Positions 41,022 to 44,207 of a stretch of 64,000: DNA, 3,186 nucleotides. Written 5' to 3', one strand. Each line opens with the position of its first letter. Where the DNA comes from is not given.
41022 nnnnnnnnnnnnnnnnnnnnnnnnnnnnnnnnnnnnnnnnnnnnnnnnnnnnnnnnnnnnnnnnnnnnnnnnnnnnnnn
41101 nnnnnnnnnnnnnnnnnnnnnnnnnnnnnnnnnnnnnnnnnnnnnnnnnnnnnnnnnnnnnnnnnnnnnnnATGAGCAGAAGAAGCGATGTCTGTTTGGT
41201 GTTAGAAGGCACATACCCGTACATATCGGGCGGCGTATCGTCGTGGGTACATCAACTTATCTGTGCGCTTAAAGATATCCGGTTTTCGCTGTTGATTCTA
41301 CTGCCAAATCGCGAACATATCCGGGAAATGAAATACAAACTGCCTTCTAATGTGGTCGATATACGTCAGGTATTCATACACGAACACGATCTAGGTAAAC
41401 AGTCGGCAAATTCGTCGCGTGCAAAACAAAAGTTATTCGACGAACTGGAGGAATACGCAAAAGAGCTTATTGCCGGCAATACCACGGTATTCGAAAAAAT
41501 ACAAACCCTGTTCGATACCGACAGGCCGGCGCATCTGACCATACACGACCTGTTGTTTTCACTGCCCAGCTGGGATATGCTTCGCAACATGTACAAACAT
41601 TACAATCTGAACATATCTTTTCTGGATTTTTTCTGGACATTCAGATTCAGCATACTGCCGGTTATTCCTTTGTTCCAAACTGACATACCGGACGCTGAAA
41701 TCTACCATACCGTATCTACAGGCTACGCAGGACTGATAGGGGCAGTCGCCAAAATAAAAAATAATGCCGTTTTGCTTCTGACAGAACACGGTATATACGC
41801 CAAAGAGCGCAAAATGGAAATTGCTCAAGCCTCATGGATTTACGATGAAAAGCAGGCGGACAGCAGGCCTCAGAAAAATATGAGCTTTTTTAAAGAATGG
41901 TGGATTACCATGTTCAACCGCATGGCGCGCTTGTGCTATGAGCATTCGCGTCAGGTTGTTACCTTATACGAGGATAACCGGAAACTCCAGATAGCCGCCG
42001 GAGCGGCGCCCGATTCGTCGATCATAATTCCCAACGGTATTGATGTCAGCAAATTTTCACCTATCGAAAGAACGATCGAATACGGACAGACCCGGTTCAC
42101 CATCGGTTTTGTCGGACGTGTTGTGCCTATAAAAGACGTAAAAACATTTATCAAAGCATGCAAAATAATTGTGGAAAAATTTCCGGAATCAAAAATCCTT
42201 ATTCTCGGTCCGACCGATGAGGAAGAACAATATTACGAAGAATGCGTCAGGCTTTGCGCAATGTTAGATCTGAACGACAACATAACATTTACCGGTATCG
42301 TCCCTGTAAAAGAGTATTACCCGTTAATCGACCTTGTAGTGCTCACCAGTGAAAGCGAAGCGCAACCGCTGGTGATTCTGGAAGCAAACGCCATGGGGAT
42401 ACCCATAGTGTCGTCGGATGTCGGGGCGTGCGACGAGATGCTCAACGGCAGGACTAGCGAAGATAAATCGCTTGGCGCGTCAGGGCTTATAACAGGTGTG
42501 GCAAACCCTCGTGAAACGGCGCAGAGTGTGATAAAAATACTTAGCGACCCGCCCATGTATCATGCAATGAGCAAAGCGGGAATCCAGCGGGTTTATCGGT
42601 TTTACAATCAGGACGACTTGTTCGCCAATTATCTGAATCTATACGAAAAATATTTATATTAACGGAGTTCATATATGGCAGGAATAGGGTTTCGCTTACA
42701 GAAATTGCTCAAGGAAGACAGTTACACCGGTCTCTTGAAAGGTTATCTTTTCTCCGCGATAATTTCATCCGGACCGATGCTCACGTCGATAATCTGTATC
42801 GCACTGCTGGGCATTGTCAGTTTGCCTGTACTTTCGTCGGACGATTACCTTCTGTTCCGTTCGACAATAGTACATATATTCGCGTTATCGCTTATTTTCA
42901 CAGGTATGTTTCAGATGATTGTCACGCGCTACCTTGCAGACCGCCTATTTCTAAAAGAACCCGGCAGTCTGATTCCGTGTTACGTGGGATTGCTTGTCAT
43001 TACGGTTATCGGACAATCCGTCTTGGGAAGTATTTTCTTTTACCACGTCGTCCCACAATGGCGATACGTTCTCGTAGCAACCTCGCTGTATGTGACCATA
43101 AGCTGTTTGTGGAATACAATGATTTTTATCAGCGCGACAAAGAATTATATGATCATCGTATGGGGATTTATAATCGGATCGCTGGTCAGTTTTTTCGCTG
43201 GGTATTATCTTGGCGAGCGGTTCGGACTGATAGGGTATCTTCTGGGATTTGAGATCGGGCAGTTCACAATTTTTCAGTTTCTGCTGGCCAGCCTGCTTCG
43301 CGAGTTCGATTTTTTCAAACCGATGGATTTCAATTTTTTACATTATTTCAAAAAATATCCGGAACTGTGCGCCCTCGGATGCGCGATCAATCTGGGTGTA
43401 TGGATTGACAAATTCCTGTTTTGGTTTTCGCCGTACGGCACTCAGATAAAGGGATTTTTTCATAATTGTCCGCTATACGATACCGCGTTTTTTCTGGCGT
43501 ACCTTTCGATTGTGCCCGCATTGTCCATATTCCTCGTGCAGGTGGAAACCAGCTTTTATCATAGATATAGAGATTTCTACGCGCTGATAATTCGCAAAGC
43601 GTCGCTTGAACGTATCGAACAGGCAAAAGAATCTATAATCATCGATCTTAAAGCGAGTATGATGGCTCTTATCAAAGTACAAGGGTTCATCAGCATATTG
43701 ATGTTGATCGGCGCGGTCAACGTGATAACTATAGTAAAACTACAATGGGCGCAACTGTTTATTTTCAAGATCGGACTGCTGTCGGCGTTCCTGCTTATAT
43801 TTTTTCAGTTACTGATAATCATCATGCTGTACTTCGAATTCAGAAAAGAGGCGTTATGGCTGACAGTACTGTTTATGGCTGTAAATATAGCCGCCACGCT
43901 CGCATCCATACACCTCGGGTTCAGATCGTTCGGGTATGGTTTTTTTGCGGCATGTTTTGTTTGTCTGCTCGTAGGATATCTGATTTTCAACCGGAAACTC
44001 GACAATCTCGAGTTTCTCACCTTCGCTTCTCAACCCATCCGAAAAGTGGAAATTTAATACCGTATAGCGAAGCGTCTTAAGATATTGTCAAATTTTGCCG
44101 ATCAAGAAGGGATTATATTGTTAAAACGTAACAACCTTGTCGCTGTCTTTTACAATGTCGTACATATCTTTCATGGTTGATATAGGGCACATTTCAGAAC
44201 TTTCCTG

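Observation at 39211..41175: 654-aa PBS-lyase/HEAT-repeat protein embedded between pelE and pelF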

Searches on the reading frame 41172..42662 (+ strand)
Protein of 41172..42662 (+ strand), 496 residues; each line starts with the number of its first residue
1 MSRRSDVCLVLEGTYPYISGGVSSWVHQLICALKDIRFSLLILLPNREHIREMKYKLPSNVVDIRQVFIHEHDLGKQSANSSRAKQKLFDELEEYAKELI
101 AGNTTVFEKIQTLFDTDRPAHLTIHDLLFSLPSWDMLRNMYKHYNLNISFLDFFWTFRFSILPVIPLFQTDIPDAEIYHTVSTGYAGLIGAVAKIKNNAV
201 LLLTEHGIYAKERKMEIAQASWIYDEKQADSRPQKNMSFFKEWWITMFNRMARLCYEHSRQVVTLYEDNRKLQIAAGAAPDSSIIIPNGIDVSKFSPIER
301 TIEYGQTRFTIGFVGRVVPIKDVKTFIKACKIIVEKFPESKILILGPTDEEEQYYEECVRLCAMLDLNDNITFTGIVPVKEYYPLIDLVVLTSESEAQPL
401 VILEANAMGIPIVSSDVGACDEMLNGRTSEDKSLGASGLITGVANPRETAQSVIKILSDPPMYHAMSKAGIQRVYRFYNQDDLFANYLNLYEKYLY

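Call 4: search_protein_families(library=pfam, proteins=[window:41172-42662:+], max_evalue=0.01)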
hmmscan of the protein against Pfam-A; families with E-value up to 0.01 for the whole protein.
window:41172-42662:+ (496 aa): 5 families
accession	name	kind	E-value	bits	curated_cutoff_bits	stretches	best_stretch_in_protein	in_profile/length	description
PF11997.14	DUF3492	-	4.5e-85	286.1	23.3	1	6-281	2-268/268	Domain of unknown function (DUF3492)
PF00534.26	Glycos_transf_1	-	2.5e-27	95.9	26.4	1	307-472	14-171/172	Glycosyl transferases group 1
PF13692.12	Glyco_trans_1_4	-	1.5e-25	90.5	27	1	309-459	2-142/142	Glycosyl transferases group 1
PF13439.12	Glyco_transf_4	-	4.1e-07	30.6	28.5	1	171-293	71-169/170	Glycosyltransferase Family 4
PF20706.3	GT4-conflict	-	0.00024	20.6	26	1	286-431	177-327/385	Family 4 Glycosyltransferase in conflict systems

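Call 17: find_related_loci(query=window:41172-42659:+, collection=genome_contigs, flank=6000)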
Query window:41172-42659:+ (496 aa) in genome_contigs; peptide patterns used: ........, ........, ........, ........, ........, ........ (x = any residue, [..] = any of these).
94 stretches matched a pattern; 53 encode a relative of the query (tblastn E <= 1e-3); 53 distinct loci.
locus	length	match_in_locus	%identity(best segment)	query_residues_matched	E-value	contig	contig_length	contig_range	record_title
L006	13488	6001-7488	84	1-496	0e+0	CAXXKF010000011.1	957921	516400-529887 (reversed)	MAG: Candidatus Auribacterota bacterium isolate 3f4a19dc-99c9-43a0-a9f8-0f63e283074a genome assembly, contig: contig_11,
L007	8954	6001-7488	66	1-496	0e+0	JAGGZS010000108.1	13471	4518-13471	MAG: bacterium isolate AUK210 PB_MBMC_164_c_000000000074, whole genome shotgun sequence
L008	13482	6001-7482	64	1-496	0e+0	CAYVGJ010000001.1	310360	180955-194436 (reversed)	MAG TPA_asm: uncultured bacterium isolate binchicken_co20_225 genome assembly, contig: NODE_50_length_310360_cov_37.2353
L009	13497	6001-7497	58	1-496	0e+0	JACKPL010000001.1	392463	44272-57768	MAG: bacterium isolate HK-STAS-UBP3-1 HK-STAS-UBP3-1_1, whole genome shotgun sequence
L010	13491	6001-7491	60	1-496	0e+0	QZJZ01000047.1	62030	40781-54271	MAG: Candidatus Auribacter fodinae isolate SURF_26 Ga0104751_1000583, whole genome shotgun sequence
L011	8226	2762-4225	49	5-495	5e-160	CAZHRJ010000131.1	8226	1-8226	MAG TPA_asm: uncultured bacterium isolate binchicken_co21_210 genome assembly, contig: NODE_8459_length_8226_cov_6.32101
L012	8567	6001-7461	47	5-495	2e-153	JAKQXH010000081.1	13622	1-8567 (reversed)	MAG: Candidatus Omnitrophota bacterium isolate USST_metabat.84_sub k141_1251629, whole genome shotgun sequence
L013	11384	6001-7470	46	1-494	9e-150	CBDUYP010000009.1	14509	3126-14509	MAG TPA_asm: uncultured bacterium isolate SRR22302374_binner13_Refined_60 genome assembly, contig: ERZ26661914.2583, who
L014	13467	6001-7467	43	5-494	8e-146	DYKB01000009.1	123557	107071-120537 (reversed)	MAG TPA_asm: Caldithrix sp. isolate SulCav_AS07-7_41_26 SulCav_AS07_7_76_length_123557_cov_15_942349, whole genome shotg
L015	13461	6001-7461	45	5-495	1e-143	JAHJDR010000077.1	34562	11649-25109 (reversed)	MAG: bacterium isolate Modern_marine.mb.68 Modern_marine.mb.68_k141_361119, whole genome shotgun sequence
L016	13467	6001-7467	43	5-494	8e-143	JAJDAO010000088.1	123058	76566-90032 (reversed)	MAG: Deltaproteobacteria bacterium isolate OFTM73 OFTM73_87, whole genome shotgun sequence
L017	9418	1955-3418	47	5-495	1e-141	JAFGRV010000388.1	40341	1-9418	MAG: Spirochaetales bacterium isolate Zod_Metabat.855 k87_6602987, whole genome shotgun sequence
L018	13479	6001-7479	43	4-495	3e-136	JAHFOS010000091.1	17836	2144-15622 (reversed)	MAG: bacterium isolate nzgw509 NODE_3694_length_17837_cov_3.848329, whole genome shotgun sequence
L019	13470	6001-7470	43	5-494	4e-133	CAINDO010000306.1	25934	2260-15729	MAG: uncultured Myxococcales bacterium isolate Loclat_bin-06019 genome assembly, contig: bin-06019:306/667, whole genome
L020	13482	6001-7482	43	5-494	2e-132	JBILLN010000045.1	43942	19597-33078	MAG: Bradymonadia bacterium isolate ME2017-08-05_3300034118_group7_bin165 Rohwer_bin1474_scaffold_201_c1, whole genome s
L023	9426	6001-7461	44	5-494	1e-137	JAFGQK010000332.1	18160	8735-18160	MAG: Spirochaetales bacterium isolate Zod_Metabat.749 k87_11606803, whole genome shotgun sequence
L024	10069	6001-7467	41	5-495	1e-120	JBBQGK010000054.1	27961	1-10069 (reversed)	MAG: Bacteriovoracales bacterium isolate Co_metawrap_965 Cmw_965_k141_23812891_length_27961_cov_10.0000, whole genome sh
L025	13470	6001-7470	40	5-495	6e-117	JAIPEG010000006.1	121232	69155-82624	MAG: Bacteriovoracaceae bacterium isolate Tobar13m-G32 Tobar13m-C208, whole genome shotgun sequence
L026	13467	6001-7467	38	5-495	1e-114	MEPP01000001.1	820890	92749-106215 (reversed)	MAG: Bdellovibrionales bacterium GWA2_49_15 gwa2_scaffold_0, whole genome shotgun sequence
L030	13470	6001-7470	39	5-495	2e-108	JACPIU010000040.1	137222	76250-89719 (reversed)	MAG: Bdellovibrio sp. isolate NC_groundwater_449_Ag_S-0.1um_43_11 S35_SO-1_scaffold_466070, whole genome shotgun sequenc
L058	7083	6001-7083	40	5-367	7e-83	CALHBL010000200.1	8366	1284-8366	MAG: uncultured Bacteriovoracaceae bacterium isolate H3_Bin_Bin_197_1 genome assembly, contig: c_000003100183, whole gen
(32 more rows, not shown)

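Call 30: search_protein_families(library=pfam, proteins=[L012:938-1339:+, L015:1227-1601:+, L023:1236-1601:+, L024:1358-1732:+, L025:1352-1714:+, L030:1281-1646:+, L058:1318-1689:+, L019:2989-3336:+, L009:1273-1647:+], max_evalue=0.01)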
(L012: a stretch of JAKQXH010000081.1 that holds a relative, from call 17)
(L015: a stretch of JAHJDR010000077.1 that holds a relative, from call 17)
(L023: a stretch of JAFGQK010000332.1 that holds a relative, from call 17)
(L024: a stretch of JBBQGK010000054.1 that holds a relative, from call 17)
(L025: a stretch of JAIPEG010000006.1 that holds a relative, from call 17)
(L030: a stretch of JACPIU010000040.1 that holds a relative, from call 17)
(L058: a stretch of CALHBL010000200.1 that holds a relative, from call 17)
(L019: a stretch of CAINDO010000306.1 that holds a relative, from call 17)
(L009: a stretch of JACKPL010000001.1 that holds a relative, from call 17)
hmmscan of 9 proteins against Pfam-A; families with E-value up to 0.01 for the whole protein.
L012:938-1339:+ (134 aa): 1 family
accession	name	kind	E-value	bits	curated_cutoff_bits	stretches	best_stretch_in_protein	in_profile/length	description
PF00072.30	Response_reg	-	3.6e-07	30.8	30.2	1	4-121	1-110/111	Response regulator receiver domain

L015:1227-1601:+ (125 aa): 2 families
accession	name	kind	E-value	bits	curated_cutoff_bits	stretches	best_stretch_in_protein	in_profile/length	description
PF00072.30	Response_reg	-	3.4e-19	69.5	30.2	1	8-120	1-111/111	Response regulator receiver domain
PF06490.17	FleQ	-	0.005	17.6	22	1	7-91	1-81/108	Flagellar regulatory protein FleQ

L023:1236-1601:+ (122 aa): 2 families
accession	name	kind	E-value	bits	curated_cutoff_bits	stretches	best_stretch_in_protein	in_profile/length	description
PF00072.30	Response_reg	-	3.5e-20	72.7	30.2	1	6-117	1-110/111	Response regulator receiver domain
PF23198.2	PDE8A_N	-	0.00065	20.1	29.6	1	22-99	29-106/147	PDE8A-like, N-terminal domain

L024:1358-1732:+ (125 aa): 2 families
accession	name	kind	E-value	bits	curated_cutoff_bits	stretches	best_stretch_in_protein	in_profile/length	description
PF00072.30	Response_reg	-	2e-22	79.9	30.2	1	6-117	1-110/111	Response regulator receiver domain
PF23198.2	PDE8A_N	-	0.00022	21.6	29.6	1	27-101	34-109/147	PDE8A-like, N-terminal domain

L025:1352-1714:+ (121 aa): 1 family
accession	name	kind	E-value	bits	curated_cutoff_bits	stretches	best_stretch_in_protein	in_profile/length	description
PF00072.30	Response_reg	-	2e-17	63.8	30.2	1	4-115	1-110/111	Response regulator receiver domain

L030:1281-1646:+ (122 aa): 1 family
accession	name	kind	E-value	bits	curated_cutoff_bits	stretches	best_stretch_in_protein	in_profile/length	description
PF00072.30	Response_reg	-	4e-16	59.6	30.2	1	5-117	1-111/111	Response regulator receiver domain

L058:1318-1689:+ (124 aa): 3 families
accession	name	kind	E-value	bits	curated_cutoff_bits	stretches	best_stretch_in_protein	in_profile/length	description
PF00072.30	Response_reg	-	1.4e-15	57.8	30.2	1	7-118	1-110/111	Response regulator receiver domain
PF16771.11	RTT107_BRCT_6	-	0.0038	17.8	27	1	6-99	10-83/114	Regulator of Ty1 transposition protein 107 BRCT domain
PF23198.2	PDE8A_N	-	0.0096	16.3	29.6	0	33-98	39-105/147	PDE8A-like, N-terminal domain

L019:2989-3336:+ (116 aa): 0 families

L009:1273-1647:+ (125 aa): 1 family
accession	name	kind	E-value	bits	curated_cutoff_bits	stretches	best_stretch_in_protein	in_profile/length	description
PF00072.30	Response_reg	-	1.1e-08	35.6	30.2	1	5-112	1-110/111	Response regulator receiver domain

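Call 31: search_protein_families(library=pfam, proteins=[L011:810-2759:+, L012:3949-5973:+, L015:4013-5998:+, L017:7-1929:+, L024:4085-5998:+, L025:4052-5995:+, L026:4053-6002:+, L058:4056-6002:+], max_evalue=0.01)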
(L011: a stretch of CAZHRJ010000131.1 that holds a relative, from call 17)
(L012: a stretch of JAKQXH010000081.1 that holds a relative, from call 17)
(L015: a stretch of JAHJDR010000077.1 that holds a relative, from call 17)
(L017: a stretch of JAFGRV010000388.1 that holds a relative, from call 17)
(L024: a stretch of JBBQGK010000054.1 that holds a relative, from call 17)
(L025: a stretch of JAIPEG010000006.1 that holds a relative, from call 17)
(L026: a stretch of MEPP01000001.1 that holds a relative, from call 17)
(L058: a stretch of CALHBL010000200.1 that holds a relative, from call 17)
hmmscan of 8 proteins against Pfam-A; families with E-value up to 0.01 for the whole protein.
L011:810-2759:+ (650 aa): 6 families
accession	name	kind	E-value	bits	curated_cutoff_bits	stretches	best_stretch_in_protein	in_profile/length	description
PF13646.12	HEAT_2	-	1.3e-39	134.8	27.7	5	296-360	12-75/88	HEAT repeats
PF02985.28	HEAT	-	6.2e-10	38.8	23.5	0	192-213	4-25/31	HEAT repeat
PF13513.12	HEAT_EZ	-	4.9e-07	30.6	27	0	192-213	32-53/55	HEAT-like repeat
PF00514.29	Arm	-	6.7e-07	29.6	20.6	0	192-213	16-37/41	Armadillo/beta-catenin-like repeat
PF03130.22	HEAT_PBS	-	0.00021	22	20.9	0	334-358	3-27/27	PBS lyase HEAT-like repeat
PF18854.6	baeRF_family10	-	0.0045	17.7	27.1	0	175-286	14-118/143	Bacterial archaeo-eukaryotic release factor family 10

L012:3949-5973:+ (675 aa): 4 families
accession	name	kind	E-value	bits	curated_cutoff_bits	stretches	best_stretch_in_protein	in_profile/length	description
PF13646.12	HEAT_2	-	1.7e-22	79.9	27.7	3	122-190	19-87/88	HEAT repeats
PF02985.28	HEAT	-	3e-08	33.6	23.5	0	266-288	5-27/31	HEAT repeat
PF03130.22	HEAT_PBS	-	1.4e-05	25.6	20.9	0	155-172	5-22/27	PBS lyase HEAT-like repeat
PF14666.11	RICTOR_M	-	0.0011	19.1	27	0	232-286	48-101/104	Rapamycin-insensitive companion of mTOR, middle domain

L015:4013-5998:+ (662 aa): 3 families
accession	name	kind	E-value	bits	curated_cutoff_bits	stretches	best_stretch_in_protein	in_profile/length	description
PF13646.12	HEAT_2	-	5.2e-28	97.6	27.7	4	83-165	3-87/88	HEAT repeats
PF02985.28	HEAT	-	3.1e-06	27.4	23.5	0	306-331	6-30/31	HEAT repeat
PF00514.29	Arm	-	0.00043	20.7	20.6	0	309-330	20-41/41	Armadillo/beta-catenin-like repeat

L017:7-1929:+ (641 aa): 6 families
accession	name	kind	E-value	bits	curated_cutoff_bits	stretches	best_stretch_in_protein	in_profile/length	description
PF13646.12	HEAT_2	-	6.3e-27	94.1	27.7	2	191-275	3-87/88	HEAT repeats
PF02985.28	HEAT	-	2.3e-12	46.4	23.5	0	449-477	2-29/31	HEAT repeat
PF13513.12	HEAT_EZ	-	2.6e-09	37.8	27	0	191-209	32-50/55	HEAT-like repeat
PF18810.6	PBECR2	-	0.0015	19.2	27.1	0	444-529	41-109/120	phage-Barnase-EndoU-ColicinE5/D-RelE like nuclease2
PF03130.22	HEAT_PBS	-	0.0028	18.5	20.9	0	330-353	1-24/27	PBS lyase HEAT-like repeat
PF00514.29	Arm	-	0.0036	17.7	20.6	0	191-208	16-33/41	Armadillo/beta-catenin-like repeat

L024:4085-5998:+ (638 aa): 1 family
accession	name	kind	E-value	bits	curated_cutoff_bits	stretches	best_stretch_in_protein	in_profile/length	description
PF13646.12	HEAT_2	-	7.1e-11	42.7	27.7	1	304-377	2-75/88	HEAT repeats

L025:4052-5995:+ (648 aa): 1 family
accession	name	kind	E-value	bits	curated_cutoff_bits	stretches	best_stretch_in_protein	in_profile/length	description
PF13646.12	HEAT_2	-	0.0036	18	27.7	0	167-198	22-53/88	HEAT repeats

L026:4053-6002:+ (650 aa): 0 families

L058:4056-6002:+ (649 aa): 2 families
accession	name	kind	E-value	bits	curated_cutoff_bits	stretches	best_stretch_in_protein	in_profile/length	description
PF13646.12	HEAT_2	-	2.3e-16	60.3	27.7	1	152-227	10-86/88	HEAT repeats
PF02985.28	HEAT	-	1.2e-05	25.6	23.5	0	177-201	5-28/31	HEAT repeat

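Call 71: search_protein_families(library=ncbifam, proteins=[window:41172-42659:+, L030:4046-5998:+], max_evalue=0.001)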
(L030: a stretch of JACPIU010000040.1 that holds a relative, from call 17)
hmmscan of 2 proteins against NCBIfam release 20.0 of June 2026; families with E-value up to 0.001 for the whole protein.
window:41172-42659:+ (496 aa): 28 families (the best 25 are shown)
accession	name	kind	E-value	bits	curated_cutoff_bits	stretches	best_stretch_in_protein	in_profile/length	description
NF038011.1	PelF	equivalog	2.6e-154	514.9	100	1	6-491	1-489/489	GT4 family glycosyltransferase PelF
TIGR03999.1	thiol_BshA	equivalog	4.1e-23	81.9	273.7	1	248-494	134-373/375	N-acetyl-alpha-D-glucosaminyl L-malate synthase BshA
NF041876.1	EPS_EpsE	equivalog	2e-19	70.1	400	1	276-479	181-381/389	exopolysaccharide biosynthesis GT4 family glycosyltransferase EpsE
TIGR04063.1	stp3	hypoth_equivalog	6e-18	64.9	442.05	1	255-493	154-394/397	TIGR04063 family PEP-CTERM/XrtA system glycosyltransferase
TIGR03449.1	mycothiol_MshA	equivalog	2e-17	63.2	462.5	1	259-477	166-387/406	D-inositol-3-phosphate glycosyltransferase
TIGR04157.1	glyco_rSAM_CFB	subfamily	2.5e-17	63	400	1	252-491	163-406/406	TIGR04157 family glycosyltransferase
TIGR03088.1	stp2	hypoth_equivalog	7e-17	61.5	409.05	1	282-495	161-374/374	TIGR03088 family PEP-CTERM/XrtA system glycosyltransferase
NF041010.1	glycosy_Agl16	equivalog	1.3e-12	47.3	575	1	249-423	124-292/352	glycosylation protein Agl16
NF038298.1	EPS_HpsO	equivalog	1.2e-11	44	575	1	258-493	146-386/388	hormogonium polysaccharide biosynthesis glycosyltransferase HpsO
NF047880.1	glyco_SdgA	exception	3.1e-11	42.5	800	1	310-480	317-477/488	serine-aspartate repeat adhesin O-glycosyltransferase SdgA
NF038255.1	exopoly_VpsD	equivalog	6e-11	41.8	300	1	285-494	181-379/381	VpsD family glycosyltransferase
NF046085.1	XrtY_assoc_Gly1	equivalog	9.3e-11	41.2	400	1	269-493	170-383/387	XrtY-associated glycosyltransferase XYAG1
NF047684.1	TeichurnBiosyTuaC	equivalog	1.2e-10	40.9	550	1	278-425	182-329/391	teichuronic acid biosynthesis protein TuaC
TIGR02149.1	glgA_Coryne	subfamily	3.9e-10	39.4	302.4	1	255-493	141-389/391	glycogen synthase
TIGR04047.1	MSMEG_0565_glyc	hypoth_equivalog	9.7e-09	34.8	259.85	1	283-425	161-316/373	MSMEG_0565 family glycosyltransferase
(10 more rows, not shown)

L030:4046-5998:+ (651 aa): 0 families

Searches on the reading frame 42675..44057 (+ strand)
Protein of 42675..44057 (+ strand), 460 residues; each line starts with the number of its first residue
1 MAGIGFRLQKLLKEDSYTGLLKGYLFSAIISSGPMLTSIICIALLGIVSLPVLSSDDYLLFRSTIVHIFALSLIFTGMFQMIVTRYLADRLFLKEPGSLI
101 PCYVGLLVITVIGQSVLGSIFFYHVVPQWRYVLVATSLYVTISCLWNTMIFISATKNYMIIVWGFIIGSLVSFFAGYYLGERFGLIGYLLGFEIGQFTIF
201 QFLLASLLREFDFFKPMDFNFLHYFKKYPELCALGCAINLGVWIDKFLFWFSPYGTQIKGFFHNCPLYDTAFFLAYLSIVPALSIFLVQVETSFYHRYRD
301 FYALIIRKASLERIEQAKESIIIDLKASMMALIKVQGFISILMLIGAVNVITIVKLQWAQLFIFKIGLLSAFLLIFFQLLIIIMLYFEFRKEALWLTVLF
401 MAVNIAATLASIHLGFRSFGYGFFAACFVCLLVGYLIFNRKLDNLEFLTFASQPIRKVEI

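Call 4: search_protein_families(library=pfam, proteins=[window:42675-44057:+], max_evalue=0.01)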
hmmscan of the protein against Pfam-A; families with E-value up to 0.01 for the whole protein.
window:42675-44057:+ (460 aa): 1 family
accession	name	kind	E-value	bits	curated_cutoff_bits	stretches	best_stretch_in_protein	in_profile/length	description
PF16933.10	PelG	-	1.2e-134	450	29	1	1-450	1-452/452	Putative exopolysaccharide Exporter (EPS-E)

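Call 71: search_protein_families(library=ncbifam, proteins=[window:42675-44054:+], max_evalue=0.001)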
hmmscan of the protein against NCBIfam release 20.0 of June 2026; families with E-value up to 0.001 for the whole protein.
window:42675-44054:+ (460 aa): 0 families
